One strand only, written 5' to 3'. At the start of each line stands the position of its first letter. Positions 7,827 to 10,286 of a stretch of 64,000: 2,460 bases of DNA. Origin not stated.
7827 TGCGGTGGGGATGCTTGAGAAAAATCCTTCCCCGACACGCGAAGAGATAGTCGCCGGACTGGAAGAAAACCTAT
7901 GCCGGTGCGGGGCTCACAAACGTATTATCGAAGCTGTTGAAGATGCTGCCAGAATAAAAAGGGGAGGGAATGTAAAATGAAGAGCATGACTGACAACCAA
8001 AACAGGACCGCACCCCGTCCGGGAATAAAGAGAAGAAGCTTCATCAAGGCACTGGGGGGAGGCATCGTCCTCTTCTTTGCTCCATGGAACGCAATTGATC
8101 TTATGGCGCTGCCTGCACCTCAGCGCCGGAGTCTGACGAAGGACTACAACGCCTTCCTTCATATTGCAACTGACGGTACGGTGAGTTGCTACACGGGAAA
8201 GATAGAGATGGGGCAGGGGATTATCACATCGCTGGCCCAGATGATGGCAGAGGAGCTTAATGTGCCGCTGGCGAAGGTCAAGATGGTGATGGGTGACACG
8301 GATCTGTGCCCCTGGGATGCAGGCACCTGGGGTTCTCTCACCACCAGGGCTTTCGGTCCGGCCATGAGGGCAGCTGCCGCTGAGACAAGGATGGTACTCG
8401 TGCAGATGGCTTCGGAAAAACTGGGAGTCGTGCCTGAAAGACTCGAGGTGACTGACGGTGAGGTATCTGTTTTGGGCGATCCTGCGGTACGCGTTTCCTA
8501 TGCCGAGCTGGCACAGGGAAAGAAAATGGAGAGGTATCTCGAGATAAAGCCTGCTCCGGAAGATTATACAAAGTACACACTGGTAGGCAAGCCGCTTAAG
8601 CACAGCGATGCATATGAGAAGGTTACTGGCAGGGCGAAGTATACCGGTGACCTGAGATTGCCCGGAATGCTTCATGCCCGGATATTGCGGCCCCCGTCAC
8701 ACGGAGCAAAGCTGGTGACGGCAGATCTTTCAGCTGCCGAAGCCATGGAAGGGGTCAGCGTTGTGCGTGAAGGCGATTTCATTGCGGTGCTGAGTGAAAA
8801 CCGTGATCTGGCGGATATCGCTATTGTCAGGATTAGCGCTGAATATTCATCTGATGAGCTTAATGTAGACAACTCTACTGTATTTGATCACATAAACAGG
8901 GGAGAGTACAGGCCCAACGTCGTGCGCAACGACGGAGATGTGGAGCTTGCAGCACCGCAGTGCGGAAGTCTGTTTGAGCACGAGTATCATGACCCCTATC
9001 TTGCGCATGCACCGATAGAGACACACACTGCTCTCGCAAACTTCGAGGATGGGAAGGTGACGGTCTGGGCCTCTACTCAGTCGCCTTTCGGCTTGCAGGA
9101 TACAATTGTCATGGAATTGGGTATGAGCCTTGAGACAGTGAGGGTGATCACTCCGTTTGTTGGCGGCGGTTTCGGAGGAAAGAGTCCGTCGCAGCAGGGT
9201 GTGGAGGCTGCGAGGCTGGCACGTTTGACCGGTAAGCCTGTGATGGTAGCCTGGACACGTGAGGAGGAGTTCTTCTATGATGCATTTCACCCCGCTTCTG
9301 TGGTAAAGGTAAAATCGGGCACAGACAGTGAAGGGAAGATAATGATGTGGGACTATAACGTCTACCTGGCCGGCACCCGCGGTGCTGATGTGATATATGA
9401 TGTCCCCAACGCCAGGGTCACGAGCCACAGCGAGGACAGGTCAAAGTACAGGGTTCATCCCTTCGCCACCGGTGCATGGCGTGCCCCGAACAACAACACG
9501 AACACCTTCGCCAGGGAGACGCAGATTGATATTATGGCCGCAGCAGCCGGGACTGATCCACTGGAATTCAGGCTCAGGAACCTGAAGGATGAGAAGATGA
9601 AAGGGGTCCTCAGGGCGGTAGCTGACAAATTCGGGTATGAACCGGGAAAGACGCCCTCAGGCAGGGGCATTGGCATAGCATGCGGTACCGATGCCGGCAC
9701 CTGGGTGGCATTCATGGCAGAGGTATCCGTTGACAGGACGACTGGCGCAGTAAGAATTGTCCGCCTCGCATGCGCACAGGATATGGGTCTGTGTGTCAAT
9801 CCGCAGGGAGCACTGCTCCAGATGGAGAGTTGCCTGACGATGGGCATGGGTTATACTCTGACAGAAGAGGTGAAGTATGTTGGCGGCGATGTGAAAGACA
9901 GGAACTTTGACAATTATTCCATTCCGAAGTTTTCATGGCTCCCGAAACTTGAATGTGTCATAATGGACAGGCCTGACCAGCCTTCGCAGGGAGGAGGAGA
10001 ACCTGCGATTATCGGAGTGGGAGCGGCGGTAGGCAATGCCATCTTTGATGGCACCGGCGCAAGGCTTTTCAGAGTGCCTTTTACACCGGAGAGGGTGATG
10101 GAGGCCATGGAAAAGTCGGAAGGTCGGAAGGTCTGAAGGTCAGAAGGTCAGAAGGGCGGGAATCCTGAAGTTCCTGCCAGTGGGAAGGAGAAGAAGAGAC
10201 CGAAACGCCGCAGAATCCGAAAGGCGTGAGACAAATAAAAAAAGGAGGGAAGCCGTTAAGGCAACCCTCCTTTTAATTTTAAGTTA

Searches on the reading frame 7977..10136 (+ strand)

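Call 28: search_protein_families(library=pfam, proteins=[window:7977-10136:+], max_evalue=0.01)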
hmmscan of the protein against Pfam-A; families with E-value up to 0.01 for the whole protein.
window:7977-10136:+ (719 aa): 4 families
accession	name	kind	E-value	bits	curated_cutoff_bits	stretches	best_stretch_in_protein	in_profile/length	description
PF20256.3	MoCoBD_2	-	6.4e-51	174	27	2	49-184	47-172/283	Molybdopterin cofactor-binding domain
PF02738.23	MoCoBD_1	-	6.6e-44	150.3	27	1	312-536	6-244/244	Molybdopterin cofactor-binding domain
PF01315.27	Ald_Xan_dh_C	-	7.3e-06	26.7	31.3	1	217-263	1-47/110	Aldehyde oxidase and xanthine dehydrogenase, a/b hammerhead domain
PF24952.1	DUF7761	-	0.0078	16.7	27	0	583-620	4-41/105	Domain of unknown function (DUF7761)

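Call 52: search_protein_families(library=ncbifam, proteins=[window:7977-10136:+], max_evalue=0.01)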
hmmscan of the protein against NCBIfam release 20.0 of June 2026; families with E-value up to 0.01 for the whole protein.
window:7977-10136:+ (719 aa): 13 families
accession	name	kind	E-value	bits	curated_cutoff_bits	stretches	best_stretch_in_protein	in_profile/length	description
TIGR03194.1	4hydrxCoA_A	equivalog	5.4e-88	296.2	994.55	4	306-542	136-384/746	4-hydroxybenzoyl-CoA reductase subunit alpha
NF043082.1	XdhA_XDHase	equivalog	3.7e-81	273.4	780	4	266-541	102-396/758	xanthine dehydrogenase subunit XdhA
NF007426.0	PRK09970.1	equivalog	3.2e-75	253.7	916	4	266-540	107-398/761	xanthine dehydrogenase molybdenum-binding subunit XdhA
TIGR03196.1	pucD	equivalog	4.1e-67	227.2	783.65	4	269-537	97-378/763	xanthine dehydrogenase subunit D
NF041671.1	peri_hyde_PaoC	equivalog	2.2e-62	211.5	1180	3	254-537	97-388/735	aldehyde oxidoreductase molybdenum-binding subunit PaoC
NF041018.1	glyceraldDH_alpha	equivalog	1.8e-57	195.3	790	4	318-538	163-393/741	glyceraldehyde dehydrogenase subunit alpha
NF040766.1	CODH_aero_grp5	exception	5e-52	177.1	950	3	59-179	471-591/785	aerobic carbon-monoxide dehydrogenase large subunit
TIGR02965.1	xanthine_xdhB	equivalog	7.4e-48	163.3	849.5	4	269-542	97-381/758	xanthine dehydrogenase molybdopterin binding subunit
TIGR03311.1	Se_dep_XDH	equivalog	2.5e-46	158.2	830.45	4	318-535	313-539/848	selenium-dependent xanthine dehydrogenase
TIGR03313.1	Se_sel_red_Mo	hypoth_equivalog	9.1e-44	149.4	1101.9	3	319-461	361-503/951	molybdopterin-dependent oxidoreductase Mo/Fe-S-binding subunit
NF045668.1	pterin_aldehy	equivalog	1.6e-38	132.4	1100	3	576-712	767-905/905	molybdopterin-dependent aldehyde oxidoreductase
TIGR02416.1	CO_dehy_Mo_lg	equivalog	1.8e-37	128.9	991.15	4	61-181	480-600/770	aerobic carbon-monoxide dehydrogenase large subunit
TIGR02969.1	mam_aldehyde_ox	subfamily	9.7e-23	79.6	1912.3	3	58-133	1019-1094/1330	aldehyde oxidase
